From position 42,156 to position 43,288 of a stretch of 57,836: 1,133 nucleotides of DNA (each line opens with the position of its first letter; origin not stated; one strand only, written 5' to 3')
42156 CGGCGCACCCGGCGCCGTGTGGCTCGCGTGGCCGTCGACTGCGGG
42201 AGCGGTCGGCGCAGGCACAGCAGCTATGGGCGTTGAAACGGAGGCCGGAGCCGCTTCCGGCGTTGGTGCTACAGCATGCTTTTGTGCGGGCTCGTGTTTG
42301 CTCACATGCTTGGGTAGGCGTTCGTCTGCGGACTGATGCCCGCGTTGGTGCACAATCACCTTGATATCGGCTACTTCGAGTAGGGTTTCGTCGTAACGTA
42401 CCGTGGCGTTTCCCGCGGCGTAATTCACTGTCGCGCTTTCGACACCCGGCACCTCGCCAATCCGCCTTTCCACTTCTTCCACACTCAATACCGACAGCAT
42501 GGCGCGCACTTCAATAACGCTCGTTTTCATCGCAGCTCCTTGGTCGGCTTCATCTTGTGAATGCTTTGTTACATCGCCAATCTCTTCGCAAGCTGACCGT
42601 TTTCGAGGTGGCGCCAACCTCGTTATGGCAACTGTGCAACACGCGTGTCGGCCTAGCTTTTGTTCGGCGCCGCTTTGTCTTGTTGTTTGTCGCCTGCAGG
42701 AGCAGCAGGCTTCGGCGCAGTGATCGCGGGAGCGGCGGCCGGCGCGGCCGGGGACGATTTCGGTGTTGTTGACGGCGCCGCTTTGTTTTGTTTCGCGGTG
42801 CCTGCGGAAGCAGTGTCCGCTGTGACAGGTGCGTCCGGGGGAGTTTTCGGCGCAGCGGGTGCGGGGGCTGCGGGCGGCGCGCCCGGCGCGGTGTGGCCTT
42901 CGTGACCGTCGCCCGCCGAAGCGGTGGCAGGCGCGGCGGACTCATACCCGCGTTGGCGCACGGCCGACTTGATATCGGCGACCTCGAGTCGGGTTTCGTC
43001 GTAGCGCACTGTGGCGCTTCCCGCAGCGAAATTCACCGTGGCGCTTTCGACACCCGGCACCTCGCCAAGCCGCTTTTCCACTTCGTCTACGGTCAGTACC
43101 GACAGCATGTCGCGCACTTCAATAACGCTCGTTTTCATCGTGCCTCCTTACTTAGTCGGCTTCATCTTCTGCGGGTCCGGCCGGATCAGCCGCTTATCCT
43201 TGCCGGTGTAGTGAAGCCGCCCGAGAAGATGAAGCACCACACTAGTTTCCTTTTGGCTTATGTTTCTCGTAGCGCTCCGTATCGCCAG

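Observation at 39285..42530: P2A (Ca-ATPase-like) pump carrying an N-terminal HMA-like domain: a domain architecture normally restricted to P1B pumps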

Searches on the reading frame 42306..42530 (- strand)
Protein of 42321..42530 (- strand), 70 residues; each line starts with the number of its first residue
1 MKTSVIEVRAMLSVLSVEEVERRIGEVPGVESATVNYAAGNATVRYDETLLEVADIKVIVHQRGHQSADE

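Call 28: find_homologous_proteins(query=window:42321-42530:-, max_evalue=0.001)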
Query seq(70 aa) (70 aa): 363 proteins with E <= 0.001 among 367 candidates; the best 120 are listed.
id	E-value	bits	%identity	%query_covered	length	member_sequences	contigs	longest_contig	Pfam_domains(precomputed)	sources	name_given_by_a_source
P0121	3.5e-30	120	90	100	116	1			PF00403.33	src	-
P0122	1.5e-29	118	90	97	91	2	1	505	PF00403.33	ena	-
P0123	8.6e-29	116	86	100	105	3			PF00403.33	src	-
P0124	1.2e-28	115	87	100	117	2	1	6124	PF00403.33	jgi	jgi:Cu2+-exporting ATPase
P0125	1.4e-28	115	87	100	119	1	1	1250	PF00403.33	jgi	jgi:Copper chaperone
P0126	6.4e-28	113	84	100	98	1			PF00403.33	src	-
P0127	7.0e-28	113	86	100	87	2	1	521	PF00403.33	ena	-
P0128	8.3e-28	113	81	100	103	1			PF00403.33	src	-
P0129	1.1e-27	112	87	100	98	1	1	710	PF00403.33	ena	-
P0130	1.2e-27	112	83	100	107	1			PF00403.33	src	-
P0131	1.6e-27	112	84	100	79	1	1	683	PF00403.33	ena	-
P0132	2.1e-27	111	80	100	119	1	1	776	PF00403.33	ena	-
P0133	2.2e-27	111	84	100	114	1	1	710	PF00403.33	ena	-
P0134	2.2e-27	111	84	100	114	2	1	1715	PF00403.33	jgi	jgi:copper chaperone CopZ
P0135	6.0e-27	110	84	97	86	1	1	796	PF00403.33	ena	-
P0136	7.5e-27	110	86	100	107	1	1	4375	PF00403.33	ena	-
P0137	9.5e-27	109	86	100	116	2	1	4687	PF00403.33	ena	-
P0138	9.6e-27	109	80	100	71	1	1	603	PF00403.33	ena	-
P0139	1.1e-26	109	83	100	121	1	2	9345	PF00403.33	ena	-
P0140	1.2e-26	109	81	100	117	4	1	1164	PF00403.33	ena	-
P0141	1.4e-26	109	83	100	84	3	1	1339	PF00403.33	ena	-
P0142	1.5e-26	109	81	100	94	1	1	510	PF00403.33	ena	-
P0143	1.5e-26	109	84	97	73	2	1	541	PF00403.33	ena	-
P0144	1.7e-26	108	81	100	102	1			PF00403.33,PF19991.6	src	-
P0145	2.8e-26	108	82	97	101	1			PF00403.33,PF19991.6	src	-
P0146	3.3e-26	108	80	100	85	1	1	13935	PF00403.33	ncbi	-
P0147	5.3e-26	107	81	100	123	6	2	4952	PF00403.33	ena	-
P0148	5.5e-26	107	81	100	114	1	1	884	PF00403.33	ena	-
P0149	6.0e-26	107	81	96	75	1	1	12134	PF00403.33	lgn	-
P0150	7.0e-26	106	84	97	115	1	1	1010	PF00403.33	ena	-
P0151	1.1e-25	106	82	97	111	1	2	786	PF00403.33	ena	-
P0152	1.1e-25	106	77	100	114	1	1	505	PF00403.33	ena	-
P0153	1.2e-25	106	82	97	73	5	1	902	PF00403.33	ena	-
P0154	1.4e-25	106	77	100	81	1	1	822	PF00403.33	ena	-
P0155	1.7e-25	105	82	94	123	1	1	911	PF00403.33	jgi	jgi:copper chaperone CopZ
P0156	2.4e-25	105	84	97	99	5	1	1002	PF00403.33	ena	-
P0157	2.9e-25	105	79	100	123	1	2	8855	PF00403.33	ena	-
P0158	3.0e-25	105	79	96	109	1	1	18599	PF00403.33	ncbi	ncbi:MAG: heavy-metal-associated domain-containing protein, partial [Vicinamibacterales bacterium]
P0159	3.6e-25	104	79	100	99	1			PF00403.33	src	-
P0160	4.0e-25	104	79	100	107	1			PF00403.33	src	-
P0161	4.6e-25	104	81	100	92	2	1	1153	PF00403.33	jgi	-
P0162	6.0e-25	104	79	100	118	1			PF00403.33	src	-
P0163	6.3e-25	104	82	93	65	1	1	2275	PF00403.33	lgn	-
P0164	6.8e-25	103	81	97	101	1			PF00403.33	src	-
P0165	7.5e-25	103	81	97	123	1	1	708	PF00403.33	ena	-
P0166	8.3e-25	103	80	94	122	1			PF00403.33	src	-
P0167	8.4e-25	103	80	100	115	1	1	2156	PF00403.33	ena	-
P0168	8.5e-25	103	82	94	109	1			PF00403.33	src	-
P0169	8.9e-25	103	79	97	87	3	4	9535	PF00403.33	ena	-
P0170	1.2e-24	103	81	97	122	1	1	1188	PF00403.33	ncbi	-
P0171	1.2e-24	103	82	94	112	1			PF00403.33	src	-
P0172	1.2e-24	103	81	100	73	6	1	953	PF00403.33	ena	-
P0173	1.3e-24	103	85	94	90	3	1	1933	PF00403.33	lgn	-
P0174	1.4e-24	102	82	94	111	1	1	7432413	PF00403.33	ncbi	-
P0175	1.4e-24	102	79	100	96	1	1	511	PF00403.33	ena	-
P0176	1.7e-24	102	79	100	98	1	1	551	PF00403.33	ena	-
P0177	1.8e-24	102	80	100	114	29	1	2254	PF00403.33,PF19991.6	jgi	-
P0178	2.0e-24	102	81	97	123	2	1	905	PF00403.33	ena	-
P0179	3.0e-24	101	79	96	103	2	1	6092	PF00403.33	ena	-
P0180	3.1e-24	101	78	97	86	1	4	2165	PF00403.33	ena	-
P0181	3.3e-24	101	79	100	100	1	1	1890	PF00403.33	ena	-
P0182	3.4e-24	101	80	93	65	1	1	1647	PF00403.33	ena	-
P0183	3.7e-24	101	83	90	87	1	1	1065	PF00403.33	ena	-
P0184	3.7e-24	101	77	94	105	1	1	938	PF00403.33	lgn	-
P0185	3.8e-24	101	79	100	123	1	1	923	PF00403.33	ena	-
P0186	3.9e-24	101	81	96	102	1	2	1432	PF00403.33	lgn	-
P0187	4.2e-24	101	78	97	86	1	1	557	PF00403.33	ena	-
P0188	5.0e-24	101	81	96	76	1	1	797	PF00403.33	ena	-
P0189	5.4e-24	101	78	97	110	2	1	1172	PF00403.33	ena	-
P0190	5.4e-24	101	81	97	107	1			PF00403.33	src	-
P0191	5.7e-24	101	79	96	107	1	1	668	PF00403.33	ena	-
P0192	5.9e-24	100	78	97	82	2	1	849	PF00403.33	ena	-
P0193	7.3e-24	100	82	93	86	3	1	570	PF00403.33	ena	-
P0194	7.8e-24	100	77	94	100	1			PF00403.33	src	-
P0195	8.1e-24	100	80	94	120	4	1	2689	PF00403.33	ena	-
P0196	8.1e-24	100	81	97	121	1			PF00403.33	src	-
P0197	9.0e-24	100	83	91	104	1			PF00403.33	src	-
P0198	1.1e-23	100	84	89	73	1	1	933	PF00403.33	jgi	jgi:Cu2+-exporting ATPase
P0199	1.1e-23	100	76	100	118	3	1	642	PF00403.33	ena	-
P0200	1.1e-23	100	78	96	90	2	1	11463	PF00403.33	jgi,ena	-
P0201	1.3e-23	99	78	97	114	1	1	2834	PF00403.33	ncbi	ncbi:MAG: heavy-metal-associated domain-containing protein, partial [Vicinamibacterales bacterium]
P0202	1.3e-23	99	77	94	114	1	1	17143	PF00403.33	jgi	jgi:copper chaperone CopZ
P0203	1.3e-23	99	80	94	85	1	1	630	PF00403.33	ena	-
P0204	1.6e-23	99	80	100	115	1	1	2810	PF00403.33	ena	-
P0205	1.7e-23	99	79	96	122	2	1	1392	PF00403.33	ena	-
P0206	2.0e-23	99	76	97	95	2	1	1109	PF00403.33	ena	-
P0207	2.5e-23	99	74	97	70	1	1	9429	PF00403.33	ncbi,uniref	ncbi:heavy-metal-associated domain-containing protein, partial [Thermomonas sp.]|uniref:heavy-metal-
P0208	2.5e-23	98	78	97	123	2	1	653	PF00403.33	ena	-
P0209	2.5e-23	98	76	100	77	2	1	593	PF00403.33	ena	-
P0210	2.7e-23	98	84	90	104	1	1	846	PF00403.33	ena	-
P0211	2.8e-23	98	75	97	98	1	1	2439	PF00403.33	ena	-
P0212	2.8e-23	98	81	91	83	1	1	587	PF00403.33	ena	-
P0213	2.8e-23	98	78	97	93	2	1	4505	PF00403.33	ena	-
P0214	2.9e-23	98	78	97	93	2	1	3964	PF00403.33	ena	-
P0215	3.0e-23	98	76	97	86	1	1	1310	PF00403.33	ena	-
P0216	3.5e-23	98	79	100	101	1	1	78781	PF00403.33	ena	-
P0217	3.5e-23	98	75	97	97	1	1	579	PF00403.33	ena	-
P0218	3.5e-23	98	77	94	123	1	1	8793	PF00403.33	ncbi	-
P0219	3.6e-23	98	77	100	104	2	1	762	PF00403.33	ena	-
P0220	3.6e-23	98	78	96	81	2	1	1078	PF00403.33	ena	-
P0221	3.6e-23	98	76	97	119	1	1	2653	PF00403.33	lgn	-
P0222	3.6e-23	98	79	97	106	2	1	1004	PF00403.33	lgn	-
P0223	4.3e-23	98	78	97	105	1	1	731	PF00403.33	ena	-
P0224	4.9e-23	98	76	94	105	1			PF00403.33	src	-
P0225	5.3e-23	97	78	93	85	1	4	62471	PF00403.33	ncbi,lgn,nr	ncbi:MAG: cation transporter [Gammaproteobacteria bacterium]|nr:cation transporter [Gammaproteobacte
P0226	5.3e-23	97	79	100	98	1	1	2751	PF00403.33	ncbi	-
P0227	6.4e-23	97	78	97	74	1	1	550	PF00403.33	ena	-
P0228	6.6e-23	97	79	96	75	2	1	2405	PF00403.33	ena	-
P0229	6.8e-23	97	78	97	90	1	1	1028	PF00403.33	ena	-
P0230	7.1e-23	97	75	96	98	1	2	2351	PF00403.33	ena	-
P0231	7.5e-23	97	77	94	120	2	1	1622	PF00403.33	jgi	-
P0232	8.4e-23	97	78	93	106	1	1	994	PF00403.33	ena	-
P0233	8.6e-23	97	78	97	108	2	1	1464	PF00403.33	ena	-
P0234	9.1e-23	97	78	97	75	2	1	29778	PF00403.33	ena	-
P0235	9.5e-23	97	78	97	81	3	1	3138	PF00403.33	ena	-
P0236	9.5e-23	97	76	94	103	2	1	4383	PF00403.33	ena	-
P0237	1.0e-22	97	80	100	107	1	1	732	PF00403.33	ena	-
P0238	1.0e-22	97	78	97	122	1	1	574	PF00403.33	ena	-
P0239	1.1e-22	96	75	97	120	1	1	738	PF00403.33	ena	-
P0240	1.1e-22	96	76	97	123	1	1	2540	PF00403.33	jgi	jgi:Cu2+-exporting ATPase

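Call 40: search_protein_representatives(protein=window:42321-42530:-)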
Query: 70 residues. Proteins with E-value up to 0.001 (for the whole library): 946; up to 1e-10: 224; up to 1e-30: 0. The best 150 are listed.
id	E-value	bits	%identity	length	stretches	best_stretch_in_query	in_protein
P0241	9.0e-30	117.1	89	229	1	1-70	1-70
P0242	1.5e-27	110.1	86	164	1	1-70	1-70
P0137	3.0e-27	109.2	86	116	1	1-70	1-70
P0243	3.0e-27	109.1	84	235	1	1-69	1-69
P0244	5.6e-26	105.2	79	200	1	1-70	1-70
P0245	1.6e-25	103.8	76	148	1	1-70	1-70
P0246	2.1e-25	103.4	79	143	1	1-68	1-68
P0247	2.4e-25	103.2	84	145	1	1-68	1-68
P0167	2.7e-25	103.1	80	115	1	1-70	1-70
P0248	3.1e-25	102.9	80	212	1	1-70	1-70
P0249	3.9e-25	102.5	82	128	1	1-68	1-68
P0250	4.7e-25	102.3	78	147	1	1-69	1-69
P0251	4.8e-25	102.3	83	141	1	1-69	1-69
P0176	5.4e-25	102.1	79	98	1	1-70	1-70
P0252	5.4e-25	102.1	80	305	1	1-69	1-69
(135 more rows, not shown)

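Call 72: predict_structure(alignment_id=A2)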
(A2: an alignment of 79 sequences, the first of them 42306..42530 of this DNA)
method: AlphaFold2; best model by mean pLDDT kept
length: 75 residues; sequences in the alignment: 79
mean_pLDDT: 81.0   pTM: 0.63
mean pLDDT of the five models: 81.0, 78.8, 75.1, 72.8, 71.4
residues with pLDDT >= 90: 18; 70-90: 44; 50-70: 5; < 50: 8
segments of 3 or more residues with pLDDT < 50: 68-75
pLDDT, mean of each block of 10 residues (from residue 1): 89 86 88 91 91 84 58 40
secondary structure, 60 per line:
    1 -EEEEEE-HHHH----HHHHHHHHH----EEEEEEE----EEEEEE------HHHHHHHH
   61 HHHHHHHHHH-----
elements in order: E2-7 H9-12 H17-25 E30-36 E41-46 H53-70

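Call 74: fold_search(model_id=the predicted structure, library=pdb)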
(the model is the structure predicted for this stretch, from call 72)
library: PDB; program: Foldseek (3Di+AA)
matches with E <= 10: 695; with E <= 0.001: 3
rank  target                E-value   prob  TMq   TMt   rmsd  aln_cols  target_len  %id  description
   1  6a71_A                4.7e-04  1.00  0.73  0.76   2.0        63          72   25  Crystal Structure of Human ATP7B and TM Complex (released 2019-04-03)
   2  7si6                  6.7e-04  1.00  0.68  0.07   2.1        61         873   24  Structure of ATP7B in state 1 (released 2022-03-16)
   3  6ff2_A                7.7e-04  1.00  0.64  0.70   3.5        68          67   22  CopZ metallochaperone (released 2019-01-30)
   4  6a71_B                1.0e-03  1.00  0.75  0.79   2.0        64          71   25  Crystal Structure of Human ATP7B and TM Complex (released 2019-04-03)
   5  7si3                  1.1e-03  1.00  0.68  0.07   2.0        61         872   24  Consensus structure of ATP7B (released 2022-03-16)
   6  2qif_A                1.5e-03  1.00  0.67  0.72   2.9        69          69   26  Crystal structure of a metallochaperone with a tetranuclear Cu(I) cluster (released 2008-07-08)
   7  2qif_B                1.5e-03  1.00  0.64  0.70   3.6        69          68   25  Crystal structure of a metallochaperone with a tetranuclear Cu(I) cluster (released 2008-07-08)
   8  2l3m_MODEL_1_A        2.1e-03  1.00  0.59  0.62   3.2        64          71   23  Solution structure of the putative copper-ion-binding protein from Bacillus anthracis str. Ames (released 2011-01-12)
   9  3dxs                  3.2e-03  1.00  0.59  0.59   3.5        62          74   26  Crystal structure of a copper binding domain from HMA7, a P-type ATPase (released 2009-08-11)
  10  1kqk_MODEL_1_A        3.4e-03  1.00  0.67  0.63   2.1        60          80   27  Solution Structure of the N-terminal Domain of a Potential Copper-translocating P-type ATPase from Bacillus su (released 2002-04-17)
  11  3cjk_B                3.9e-03  1.00  0.72  0.72   1.6        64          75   28  Crystal structure of the adduct HAH1-Cd(II)-MNK1. (released 2008-12-30)
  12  1s6o_MODEL_1_A        4.8e-03  1.00  0.70  0.70   2.0        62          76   24  Solution structure and backbone dynamics of the apo-form of the second metal-binding domain of the Menkes prot (released 2004-04-06)
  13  1osd_A                5.2e-03  1.00  0.72  0.74   1.8        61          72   21  crystal structure of Oxidized MerP from Ralstonia metallidurans CH34 (released 2004-05-18)
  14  1yjr_MODEL_1_A        6.0e-03  1.00  0.65  0.65   2.9        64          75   23  Solution structure of the apo form of the sixth soluble domain A69P mutant of Menkes protein (released 2006-01-03)
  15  4a48_B                6.4e-03  1.00  0.68  0.73   2.2        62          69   27  Crosstalk between Cu(I) and Zn(II) homeostasis (released 2012-12-12)
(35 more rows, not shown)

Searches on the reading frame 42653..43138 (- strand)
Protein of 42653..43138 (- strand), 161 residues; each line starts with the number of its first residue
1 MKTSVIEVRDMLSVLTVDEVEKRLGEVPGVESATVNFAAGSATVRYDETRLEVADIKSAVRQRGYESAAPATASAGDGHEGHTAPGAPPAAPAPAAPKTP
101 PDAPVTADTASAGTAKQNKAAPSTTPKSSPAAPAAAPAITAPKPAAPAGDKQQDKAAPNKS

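Call 3: search_protein_families(library=pfam, proteins=[window:42653-43138:-], max_evalue=0.01)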
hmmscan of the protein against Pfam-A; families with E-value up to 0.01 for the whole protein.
window:42653-43138:- (161 aa): 3 families
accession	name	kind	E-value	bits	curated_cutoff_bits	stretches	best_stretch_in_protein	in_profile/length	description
PF00403.32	HMA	-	2.3e-12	47.5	24.8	1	6-66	2-62/62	Heavy-metal-associated domain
PF19991.5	HMA_2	-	0.0002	21.8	30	1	18-61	33-76/154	Heavy metal associated domain 2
PF19803.4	DUF6286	-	0.0051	17.7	35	1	20-62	44-86/108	Family of unknown function (DUF6286)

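Call 5: search_protein_families(library=ncbifam, proteins=[window:42653-43138:-], max_evalue=0.001)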
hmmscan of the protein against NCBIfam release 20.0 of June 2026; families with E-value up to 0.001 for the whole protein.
window:42653-43138:- (161 aa): 10 families
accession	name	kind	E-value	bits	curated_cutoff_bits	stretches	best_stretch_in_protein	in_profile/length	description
NF033795.1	chaper_CopZ_Bs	exception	8.2e-10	38.7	91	1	5-66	3-64/66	copper chaperone CopZ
NF033794.2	chaper_CopZ_Eh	exception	2e-09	37.5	95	1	17-67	15-65/68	copper chaperone CopZ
TIGR00003.1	TIGR00003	subfamily_domain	2.6e-09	37.2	62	1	7-66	5-64/66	copper ion binding protein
NF033556.1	MerTP_fusion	equivalog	1.8e-07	31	180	1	3-66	121-184/186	mercuric transport protein MerTP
NF047957.1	CopZ_AFE_1862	equivalog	5.9e-07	29.8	85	1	17-66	14-60/62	CopZ family metallochaperone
NF033781.1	chaper_CopP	exception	3.5e-06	27.1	112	1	5-66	3-63/65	copper-binding metallochaperone CopP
TIGR02052.1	MerP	equivalog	5.9e-06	26.7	92.55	1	2-68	23-89/92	mercury resistance system periplasmic binding protein MerP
NF010311.1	PRK13748.1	subfamily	2.3e-05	23.4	600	1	7-72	4-68/560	mercury(II) reductase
NF045683.1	MerT_CopZ_Se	exception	0.00021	20.8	375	1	3-68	163-228/235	MerT/CopZ fusion-like heavy metal transport selenoprotein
NF041115.1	UxxU_metal_bind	equivalog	0.00035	20.7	95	1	20-66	22-68/74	metal-binding (seleno)protein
